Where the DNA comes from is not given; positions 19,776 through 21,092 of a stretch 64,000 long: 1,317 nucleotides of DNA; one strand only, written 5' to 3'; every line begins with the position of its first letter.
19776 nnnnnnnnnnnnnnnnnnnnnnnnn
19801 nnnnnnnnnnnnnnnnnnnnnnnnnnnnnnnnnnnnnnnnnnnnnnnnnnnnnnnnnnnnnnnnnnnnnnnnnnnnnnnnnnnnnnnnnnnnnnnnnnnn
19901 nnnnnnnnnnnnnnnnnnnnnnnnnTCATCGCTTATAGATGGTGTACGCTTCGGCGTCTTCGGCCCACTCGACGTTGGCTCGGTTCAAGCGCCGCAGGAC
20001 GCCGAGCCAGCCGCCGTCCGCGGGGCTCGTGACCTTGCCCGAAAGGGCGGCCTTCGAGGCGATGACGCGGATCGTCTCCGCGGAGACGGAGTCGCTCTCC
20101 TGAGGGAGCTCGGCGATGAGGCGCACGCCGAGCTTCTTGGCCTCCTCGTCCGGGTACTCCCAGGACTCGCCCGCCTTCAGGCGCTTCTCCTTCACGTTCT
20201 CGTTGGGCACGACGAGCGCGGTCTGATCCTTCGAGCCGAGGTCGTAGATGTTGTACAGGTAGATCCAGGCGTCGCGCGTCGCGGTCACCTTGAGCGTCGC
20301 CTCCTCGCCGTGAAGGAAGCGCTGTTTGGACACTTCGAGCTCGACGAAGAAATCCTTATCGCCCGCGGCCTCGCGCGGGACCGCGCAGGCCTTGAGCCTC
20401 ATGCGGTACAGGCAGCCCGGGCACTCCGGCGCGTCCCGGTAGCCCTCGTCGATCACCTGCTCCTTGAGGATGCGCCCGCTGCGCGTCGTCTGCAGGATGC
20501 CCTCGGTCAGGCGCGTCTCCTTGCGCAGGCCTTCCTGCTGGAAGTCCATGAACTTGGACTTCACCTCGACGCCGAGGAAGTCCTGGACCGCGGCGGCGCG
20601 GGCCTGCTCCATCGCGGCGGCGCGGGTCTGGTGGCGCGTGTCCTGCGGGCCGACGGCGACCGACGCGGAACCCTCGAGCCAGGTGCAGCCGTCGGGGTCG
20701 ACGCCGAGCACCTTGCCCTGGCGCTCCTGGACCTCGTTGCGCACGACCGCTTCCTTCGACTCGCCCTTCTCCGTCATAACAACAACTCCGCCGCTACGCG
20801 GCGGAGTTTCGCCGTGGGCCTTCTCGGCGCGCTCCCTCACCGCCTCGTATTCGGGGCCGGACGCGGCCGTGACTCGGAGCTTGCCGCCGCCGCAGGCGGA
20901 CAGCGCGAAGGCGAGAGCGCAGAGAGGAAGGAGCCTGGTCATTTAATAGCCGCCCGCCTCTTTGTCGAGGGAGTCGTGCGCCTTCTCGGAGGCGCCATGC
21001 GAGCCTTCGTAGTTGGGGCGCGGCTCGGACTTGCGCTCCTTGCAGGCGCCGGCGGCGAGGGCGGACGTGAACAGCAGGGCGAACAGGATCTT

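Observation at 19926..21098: Two lipoprotein genes inserted between pfaA and pfaC with zero or negative intergenic spacing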

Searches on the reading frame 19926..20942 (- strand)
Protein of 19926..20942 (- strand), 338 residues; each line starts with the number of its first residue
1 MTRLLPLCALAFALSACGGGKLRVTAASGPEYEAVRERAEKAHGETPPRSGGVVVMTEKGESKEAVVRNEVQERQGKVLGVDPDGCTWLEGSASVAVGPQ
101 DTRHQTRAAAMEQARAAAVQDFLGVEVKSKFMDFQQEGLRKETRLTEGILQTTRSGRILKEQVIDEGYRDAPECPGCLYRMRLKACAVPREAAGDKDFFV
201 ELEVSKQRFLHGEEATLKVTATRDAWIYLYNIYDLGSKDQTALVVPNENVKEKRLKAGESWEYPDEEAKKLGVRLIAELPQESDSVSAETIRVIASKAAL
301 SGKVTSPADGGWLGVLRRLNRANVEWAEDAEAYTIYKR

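Call 6: search_protein_families(library=pfam, proteins=[window:19926-20942:-], max_evalue=0.01)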
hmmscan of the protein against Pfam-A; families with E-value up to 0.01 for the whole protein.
window:19926-20942:- (338 aa): 1 family
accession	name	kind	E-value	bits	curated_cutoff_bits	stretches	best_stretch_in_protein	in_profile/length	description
PF14326.11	DUF4384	-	2.5e-05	24.7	27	1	211-274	4-61/81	Domain of unknown function (DUF4384)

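Call 8: find_homologous_proteins(query=window:19929-20942:-)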
Query window:19929-20942:- (338 aa): 260 proteins with E <= 0.001 among 8000 candidates; the best 120 are listed.
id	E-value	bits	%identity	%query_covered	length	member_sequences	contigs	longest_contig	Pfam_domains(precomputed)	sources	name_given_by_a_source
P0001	7.5e-220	747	100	100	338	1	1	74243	-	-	-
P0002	2.8e-195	666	89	100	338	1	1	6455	PF14326.12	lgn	-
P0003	1.5e-193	660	89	100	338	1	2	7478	PF14326.12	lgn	-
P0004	5.2e-192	655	88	95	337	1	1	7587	-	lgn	-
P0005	7.7e-192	655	88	100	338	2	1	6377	PF14326.12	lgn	-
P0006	1.3e-191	654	87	100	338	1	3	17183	PF14326.12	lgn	-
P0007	1.3e-191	654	87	95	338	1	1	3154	-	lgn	-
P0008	2.8e-191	653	88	96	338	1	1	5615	PF14326.12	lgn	-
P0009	1.3e-190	651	87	100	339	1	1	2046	PF14326.12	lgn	-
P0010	1.6e-190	650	86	100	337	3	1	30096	PF14326.12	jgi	jgi:hypothetical protein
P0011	3.5e-190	649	89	95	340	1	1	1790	PF14326.12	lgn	-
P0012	3.7e-190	649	87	100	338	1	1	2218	-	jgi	jgi:hypothetical protein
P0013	4.6e-190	649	87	100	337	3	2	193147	-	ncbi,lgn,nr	ncbi:MAG: hypothetical protein HYV14_00635 [Elusimicrobia bacterium]|nr:hypothetical protein [Elusim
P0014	7.9e-190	648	86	100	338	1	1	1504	PF14326.12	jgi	jgi:hypothetical protein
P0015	1.4e-189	647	86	100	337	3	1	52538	PF14326.12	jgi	-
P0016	4.3e-189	646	87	100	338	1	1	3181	PF14326.12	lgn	-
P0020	6.5e-187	639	85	95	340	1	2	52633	PF14326.12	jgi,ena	-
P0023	9.2e-185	632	85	97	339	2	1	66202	PF14326.12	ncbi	-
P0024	3.0e-184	630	84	95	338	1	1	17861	PF14326.12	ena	-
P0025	1.4e-182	624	83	95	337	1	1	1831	PF14326.12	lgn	-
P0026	1.5e-182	624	82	100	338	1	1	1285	PF14326.12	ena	-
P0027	2.7e-182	623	83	95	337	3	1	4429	PF14326.12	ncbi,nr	ncbi:MAG: DUF4384 domain-containing protein [Elusimicrobia bacterium]|nr:DUF4384 domain-containing p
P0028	6.9e-182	622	83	95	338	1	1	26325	PF14326.12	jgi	jgi:hypothetical protein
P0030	8.3e-179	612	81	100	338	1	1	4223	PF14326.12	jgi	jgi:hypothetical protein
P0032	1.1e-177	608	80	95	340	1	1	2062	PF14326.12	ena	-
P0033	7.4e-177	606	88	93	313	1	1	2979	PF14326.12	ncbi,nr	ncbi:MAG: DUF4384 domain-containing protein, partial [Elusimicrobia bacterium]|nr:DUF4384 domain-con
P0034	4.6e-176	603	81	95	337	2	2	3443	PF14326.12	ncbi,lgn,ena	-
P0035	7.2e-176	602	80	100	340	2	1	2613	PF14326.12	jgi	-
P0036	1.5e-174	598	79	100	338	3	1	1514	PF14326.12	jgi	-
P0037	2.7e-174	597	79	100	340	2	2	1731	PF14326.12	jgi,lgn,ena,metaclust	metaclust:\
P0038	9.4e-174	595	81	100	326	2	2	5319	PF14326.12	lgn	-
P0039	1.9e-173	594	80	95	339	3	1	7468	PF14326.12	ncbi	-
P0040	4.8e-173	593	80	99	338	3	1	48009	PF14326.12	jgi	jgi:hypothetical protein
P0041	3.3e-172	590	78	100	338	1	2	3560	PF14326.12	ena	-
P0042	1.2e-171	589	80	95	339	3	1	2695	PF14326.12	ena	-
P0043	2.7e-171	587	78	100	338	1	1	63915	PF14326.12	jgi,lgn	jgi:hypothetical protein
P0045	2.0e-169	581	78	100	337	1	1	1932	PF14326.12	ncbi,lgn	-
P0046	1.8e-168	578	77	100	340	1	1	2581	PF14326.12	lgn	-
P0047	1.9e-168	578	78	99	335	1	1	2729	PF14326.12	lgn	-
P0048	2.2e-168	578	82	94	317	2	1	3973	PF14326.12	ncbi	ncbi:MAG: DUF4384 domain-containing protein, partial [Elusimicrobiota bacterium]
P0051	4.5e-168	577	79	97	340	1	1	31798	PF14326.12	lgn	-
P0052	1.7e-167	575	76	100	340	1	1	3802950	PF14326.12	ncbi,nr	ncbi:MAG: DUF4384 domain-containing protein [Elusimicrobiota bacterium]|nr:MAG: DUF4384 domain-conta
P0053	3.0e-167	574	78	95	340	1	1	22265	PF14326.12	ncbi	-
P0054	1.3e-166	572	80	100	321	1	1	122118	PF14326.12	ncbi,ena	-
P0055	1.4e-166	572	80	100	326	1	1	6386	PF14326.12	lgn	-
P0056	1.0e-164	566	75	100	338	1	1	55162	PF14326.12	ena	-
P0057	5.4e-164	563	77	95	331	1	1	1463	PF14326.12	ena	-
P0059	8.1e-163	559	80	85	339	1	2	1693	PF14326.12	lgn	-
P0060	2.0e-162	558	75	95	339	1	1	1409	PF14326.12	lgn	-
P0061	2.2e-162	558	77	96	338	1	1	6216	PF14326.12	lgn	-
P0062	2.3e-162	558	79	95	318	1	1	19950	PF14326.12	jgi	-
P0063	2.9e-160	551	75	95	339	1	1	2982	PF14326.12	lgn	-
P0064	4.8e-159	547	76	99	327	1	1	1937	PF14326.12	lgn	-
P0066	3.7e-158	544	74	100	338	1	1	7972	PF14326.12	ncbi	-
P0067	2.3e-157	542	78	89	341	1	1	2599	PF14326.12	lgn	-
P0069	2.1e-152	525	89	77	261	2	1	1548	PF14326.12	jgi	jgi:hypothetical protein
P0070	7.6e-151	520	73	100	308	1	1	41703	PF14326.12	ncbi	-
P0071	2.6e-146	505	71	95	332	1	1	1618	PF14326.12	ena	-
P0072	1.4e-144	500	71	98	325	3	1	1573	PF14326.12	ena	-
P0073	1.5e-143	496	80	80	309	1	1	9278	PF14326.12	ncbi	-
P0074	2.9e-132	459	83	72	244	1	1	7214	PF14326.12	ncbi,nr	ncbi:MAG: hypothetical protein COV48_12605 [Elusimicrobia bacterium CG11_big_fil_rev_8_21_14_0_20_64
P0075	1.1e-131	457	64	100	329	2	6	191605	PF14326.12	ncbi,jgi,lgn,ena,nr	ncbi:MAG TPA: hypothetical protein DCZ01_07255 [Elusimicrobia bacterium]|nr:MAG: hypothetical protei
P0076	3.3e-131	456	62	100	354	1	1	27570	PF14326.12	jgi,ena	-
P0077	1.9e-130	453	63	95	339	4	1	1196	PF14326.12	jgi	jgi:hypothetical protein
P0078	3.5e-130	452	73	81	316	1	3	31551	PF14326.12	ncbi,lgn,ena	ncbi:MAG: DUF4384 domain-containing protein [Elusimicrobiota bacterium]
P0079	2.0e-128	446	62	95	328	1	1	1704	PF14326.12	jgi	jgi:hypothetical protein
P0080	1.8e-127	443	61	99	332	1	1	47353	PF14326.12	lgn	-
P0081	4.7e-127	442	64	91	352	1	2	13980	PF14326.12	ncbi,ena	ncbi:MAG: DUF4384 domain-containing protein [Elusimicrobiota bacterium]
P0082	8.4e-127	441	63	90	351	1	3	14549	PF14326.12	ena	-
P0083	4.0e-126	439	62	97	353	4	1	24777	PF14326.12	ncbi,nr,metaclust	ncbi:MAG: hypothetical protein A2V88_17750 [Elusimicrobia bacterium RBG_16_66_12]|nr:MAG: hypothetic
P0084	8.9e-125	434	60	100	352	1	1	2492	PF14326.12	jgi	-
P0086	7.0e-124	432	60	100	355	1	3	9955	PF14326.12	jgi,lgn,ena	-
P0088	9.4e-123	428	58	100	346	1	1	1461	PF14326.12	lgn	-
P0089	1.6e-121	424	57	100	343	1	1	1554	PF14326.12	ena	-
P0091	6.9e-121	422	59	95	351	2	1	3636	PF14326.12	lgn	-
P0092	2.3e-120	420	59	96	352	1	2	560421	PF14326.12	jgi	jgi:hypothetical protein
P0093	3.8e-120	419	58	95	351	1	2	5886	PF14326.12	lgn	-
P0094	4.9e-120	419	66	81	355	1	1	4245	PF14326.12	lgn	-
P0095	6.7e-120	418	60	93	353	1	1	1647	PF14326.12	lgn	-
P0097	9.0e-119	415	68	80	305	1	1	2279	PF14326.12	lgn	-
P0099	2.0e-118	414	84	65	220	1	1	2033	PF14326.12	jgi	jgi:hypothetical protein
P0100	4.3e-118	413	66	80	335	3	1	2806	PF14326.12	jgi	jgi:hypothetical protein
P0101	5.5e-118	412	62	90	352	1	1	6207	PF14326.12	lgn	-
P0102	6.1e-118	412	58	98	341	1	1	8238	PF14326.12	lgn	-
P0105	2.8e-117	410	68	80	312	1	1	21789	PF14326.12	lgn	-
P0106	8.6e-117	408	58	99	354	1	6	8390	PF14326.12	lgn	-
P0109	1.4e-115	404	65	80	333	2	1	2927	PF14326.12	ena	-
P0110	6.1e-115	402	64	80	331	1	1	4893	PF14326.12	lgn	-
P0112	7.4e-115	402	65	80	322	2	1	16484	PF14326.12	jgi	jgi:hypothetical protein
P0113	8.0e-115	402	59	90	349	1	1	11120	PF14326.12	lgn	-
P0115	2.8e-114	400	64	81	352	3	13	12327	PF14326.12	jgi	jgi:hypothetical protein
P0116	4.1e-114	399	59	90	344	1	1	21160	PF14326.12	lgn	-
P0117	7.7e-114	399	55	100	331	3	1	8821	PF14326.12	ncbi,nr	ncbi:MAG: hypothetical protein KGJ84_09650 [Elusimicrobia bacterium]|nr:hypothetical protein [Elusim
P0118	2.2e-113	397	57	95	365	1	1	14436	PF14326.12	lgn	-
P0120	3.9e-113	396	55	99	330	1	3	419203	PF14326.12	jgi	jgi:hypothetical protein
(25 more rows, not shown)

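Call 9: find_encoding_contigs(protein=P0052, flank=10000, max_places=2)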
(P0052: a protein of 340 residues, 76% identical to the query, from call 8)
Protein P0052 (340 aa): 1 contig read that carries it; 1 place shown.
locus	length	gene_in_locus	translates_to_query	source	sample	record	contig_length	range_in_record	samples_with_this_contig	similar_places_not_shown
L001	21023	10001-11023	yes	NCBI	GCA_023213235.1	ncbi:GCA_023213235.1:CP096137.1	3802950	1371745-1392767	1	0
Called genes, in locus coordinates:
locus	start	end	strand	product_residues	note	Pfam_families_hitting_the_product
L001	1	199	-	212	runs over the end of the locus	PF09335:VTT_dom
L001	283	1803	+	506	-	PF03060:NMO, PF21607:FabD_helical_ins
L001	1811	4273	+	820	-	PF00109:ketoacyl-synt, PF02801:Ketoacyl-synt_C, PF16197:KAsynt_C_assoc (weak), PF00698:Acyl_transf_1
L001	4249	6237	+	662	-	PF00550:PP-binding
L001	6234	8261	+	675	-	PF08659:KR, PF00106:adh_short, PF13561:adh_short_C2, PF21089:PKS_DH_N (faint)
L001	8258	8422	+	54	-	-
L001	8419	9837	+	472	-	PF00656:Peptidase_C14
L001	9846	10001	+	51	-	-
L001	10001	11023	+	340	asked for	PF14326:DUF4384 (weak)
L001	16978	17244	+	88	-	-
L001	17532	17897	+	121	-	PF07977:FabA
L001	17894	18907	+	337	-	PF00108:Thiolase_N, PF08541:ACP_syn_III_C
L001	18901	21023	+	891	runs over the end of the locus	PF15526:Ntox21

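Call 10: find_encoding_contigs(protein=P0120, flank=10000, max_places=2)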
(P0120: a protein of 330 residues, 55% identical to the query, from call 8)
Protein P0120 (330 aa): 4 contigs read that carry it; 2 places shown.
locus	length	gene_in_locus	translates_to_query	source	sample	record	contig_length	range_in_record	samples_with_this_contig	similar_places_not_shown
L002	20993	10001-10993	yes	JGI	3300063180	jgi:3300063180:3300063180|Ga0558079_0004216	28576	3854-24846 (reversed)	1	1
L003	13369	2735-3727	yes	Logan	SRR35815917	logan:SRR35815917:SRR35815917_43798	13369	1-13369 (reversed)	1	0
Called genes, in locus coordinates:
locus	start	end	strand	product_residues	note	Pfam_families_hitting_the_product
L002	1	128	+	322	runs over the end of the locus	PF10707:YrbL-PhoP_reg (faint)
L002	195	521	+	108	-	PF04026:SpoVG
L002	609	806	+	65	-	-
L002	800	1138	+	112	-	PF02452:PemK_toxin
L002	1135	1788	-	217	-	PF09335:VTT_dom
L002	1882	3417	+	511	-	PF03060:NMO, PF21607:FabD_helical_ins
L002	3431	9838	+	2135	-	PF00109:ketoacyl-synt, PF02801:Ketoacyl-synt_C, PF00698:Acyl_transf_1, PF00550:PP-binding, PF08659:KR, PF00106:adh_short, PF13561:adh_short_C2, PF21089:PKS_DH_N, +2 more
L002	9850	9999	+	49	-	-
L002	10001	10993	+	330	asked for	PF14326:DUF4384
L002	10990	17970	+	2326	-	PF00109:ketoacyl-synt, PF00108:Thiolase_N (faint), PF02801:Ketoacyl-synt_C, PF16197:KAsynt_C_assoc (weak), PF00109:ketoacyl-synt, PF02801:Ketoacyl-synt_C, PF07977:FabA, PF07977:FabA, +2 more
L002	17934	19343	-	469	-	PF20154:LNT_N, PF00795:CN_hydrolase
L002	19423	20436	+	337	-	PF00108:Thiolase_N (weak), PF08541:ACP_syn_III_C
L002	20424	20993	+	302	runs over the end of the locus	PF00561:Abhydrolase_1, PF12146:Hydrolase_4, PF12697:Abhydrolase_6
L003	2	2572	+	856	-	?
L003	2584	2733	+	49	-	-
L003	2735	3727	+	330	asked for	PF14326:DUF4384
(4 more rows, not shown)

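Call 11: find_encoding_contigs(protein=P0092, flank=10000, max_places=2)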
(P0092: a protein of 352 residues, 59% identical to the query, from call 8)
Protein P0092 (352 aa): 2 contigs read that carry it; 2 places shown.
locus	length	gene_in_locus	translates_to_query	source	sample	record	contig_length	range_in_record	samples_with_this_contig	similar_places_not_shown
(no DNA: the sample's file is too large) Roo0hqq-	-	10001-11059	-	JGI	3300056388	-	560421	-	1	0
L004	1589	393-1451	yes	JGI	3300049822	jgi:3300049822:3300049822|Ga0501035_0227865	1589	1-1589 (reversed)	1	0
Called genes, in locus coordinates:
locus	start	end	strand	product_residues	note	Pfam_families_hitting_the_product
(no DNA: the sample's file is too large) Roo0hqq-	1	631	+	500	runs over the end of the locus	PF02517:Rce1-like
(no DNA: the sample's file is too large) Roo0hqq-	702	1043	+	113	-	PF04026:SpoVG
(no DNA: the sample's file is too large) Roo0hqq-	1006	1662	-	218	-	PF09335:VTT_dom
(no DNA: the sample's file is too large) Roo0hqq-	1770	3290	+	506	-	PF03060:NMO, PF21607:FabD_helical_ins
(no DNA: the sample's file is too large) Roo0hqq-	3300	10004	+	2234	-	PF00109:ketoacyl-synt, PF02801:Ketoacyl-synt_C, PF00698:Acyl_transf_1, PF00550:PP-binding, PF00106:adh_short, PF08659:KR, PF13561:adh_short_C2, PF21089:PKS_DH_N, +2 more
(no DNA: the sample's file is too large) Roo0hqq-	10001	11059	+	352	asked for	PF14326:DUF4384 (weak)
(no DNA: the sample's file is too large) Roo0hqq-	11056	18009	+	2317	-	PF00109:ketoacyl-synt, PF02801:Ketoacyl-synt_C, PF16197:KAsynt_C_assoc (weak), PF00109:ketoacyl-synt, PF02801:Ketoacyl-synt_C, PF00698:Acyl_transf_1 (faint), PF07977:FabA, PF07977:FabA, +1 more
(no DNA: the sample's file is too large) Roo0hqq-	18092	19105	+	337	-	PF00108:Thiolase_N (weak), PF08541:ACP_syn_III_C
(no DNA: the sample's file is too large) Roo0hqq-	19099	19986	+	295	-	PF00561:Abhydrolase_1, PF12146:Hydrolase_4, PF12697:Abhydrolase_6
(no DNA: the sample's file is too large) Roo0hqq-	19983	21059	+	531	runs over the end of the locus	PF00501:AMP-binding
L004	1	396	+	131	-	?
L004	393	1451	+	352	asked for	PF14326:DUF4384 (weak)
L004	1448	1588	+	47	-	?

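Call 16: find_related_loci(query=A1, collection=genome_contigs, flank=10000)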
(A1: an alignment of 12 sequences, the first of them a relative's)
Query A1 (338 aa) in genome_contigs; peptide patterns used: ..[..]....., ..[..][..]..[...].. (x = any residue, [..] = any of these).
179 stretches matched a pattern; 35 encode a relative of the query (tblastn E <= 1e-3); 35 distinct loci.
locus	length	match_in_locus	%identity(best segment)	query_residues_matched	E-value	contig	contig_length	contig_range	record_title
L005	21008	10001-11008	86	1-337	0e+0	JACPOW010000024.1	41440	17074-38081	MAG: Elusimicrobia bacterium isolate NC_groundwater_611_Pr5_B-0.1um_68_12 alan_book_18_scaffold_2781, whole genome shotg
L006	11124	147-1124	85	12-338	0e+0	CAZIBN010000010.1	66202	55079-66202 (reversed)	MAG TPA_asm: uncultured Elusimicrobia sp. isolate binchicken_co186_163 genome assembly, contig: NODE_330_length_66202_co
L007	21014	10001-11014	87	1-338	6e-180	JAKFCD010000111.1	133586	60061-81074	MAG: Elusimicrobiota bacterium isolate LC012 contig-124_80, whole genome shotgun sequence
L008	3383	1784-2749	81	17-338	0e+0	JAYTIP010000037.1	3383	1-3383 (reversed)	MAG: Elusimicrobiota bacterium isolate GFS_2774 GFS_2774_36, whole genome shotgun sequence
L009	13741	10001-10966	83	17-338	3e-175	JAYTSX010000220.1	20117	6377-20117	MAG: Elusimicrobiota bacterium isolate GFS_5282 GFS_5282_219, whole genome shotgun sequence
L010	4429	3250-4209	83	18-337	1e-179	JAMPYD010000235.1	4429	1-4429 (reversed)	MAG: Elusimicrobiota bacterium isolate R2F_R2FSRR_metabat.61 R2F_C12719, whole genome shotgun sequence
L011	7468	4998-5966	80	17-338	3e-174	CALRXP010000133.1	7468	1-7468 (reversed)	MAG: Candidatus Endomicrobium trichonymphae isolate JJ-MEM5D2-223-10-m2-bin112 genome assembly, contig: JJ-MEM5D2-223-C1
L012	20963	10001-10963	80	1-338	8e-172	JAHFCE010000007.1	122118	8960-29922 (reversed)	MAG: Elusimicrobia bacterium isolate nzgw214 NODE_26_length_122119_cov_3.962188, whole genome shotgun sequence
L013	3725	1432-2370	81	11-338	2e-177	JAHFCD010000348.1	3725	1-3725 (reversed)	MAG: Elusimicrobia bacterium isolate nzgw213 NODE_39711_length_3726_cov_3.152011, whole genome shotgun sequence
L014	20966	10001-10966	79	17-338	2e-166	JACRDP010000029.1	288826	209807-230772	MAG: Elusimicrobia bacterium isolate NC_groundwater_1675_Pr3_B-0.1um_66_20 SR-2_scaffold_141_4096767, whole genome shotg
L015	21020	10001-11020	76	1-338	8e-165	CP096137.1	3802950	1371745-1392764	MAG: Elusimicrobiota bacterium isolate JAD_PAG50586_1 chromosome, complete genome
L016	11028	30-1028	78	7-338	4e-164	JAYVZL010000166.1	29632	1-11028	MAG: Elusimicrobiota bacterium isolate GL90_UP_concoct_198 GL90_UP_concoct_198_165, whole genome shotgun sequence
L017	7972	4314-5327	74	1-338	7e-156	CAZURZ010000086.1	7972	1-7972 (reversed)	MAG TPA_asm: uncultured Elusimicrobia sp. isolate SRP287453_co1_212 genome assembly, contig: NODE_17596_length_7972_cov_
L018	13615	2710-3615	73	7-337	1e-151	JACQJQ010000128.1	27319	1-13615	MAG: Elusimicrobia bacterium isolate NC_groundwater_1155_Ag_S-0.1um_67_28 S_p1_S3_coassembly_k141_1308713, whole genome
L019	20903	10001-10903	71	7-338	2e-146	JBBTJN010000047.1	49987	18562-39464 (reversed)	MAG: Elusimicrobiota bacterium isolate H52-bin097_1 H52_bin097_1_000000000047, whole genome shotgun sequence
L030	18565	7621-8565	54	1-338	7e-100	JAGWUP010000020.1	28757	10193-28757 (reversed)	MAG: Elusimicrobia bacterium isolate REEB4 contig-150_1974, whole genome shotgun sequence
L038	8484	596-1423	39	77-338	5e-63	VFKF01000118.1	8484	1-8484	MAG: Nitrospira sp. isolate Bin_54_10 c_000000572895, whole genome shotgun sequence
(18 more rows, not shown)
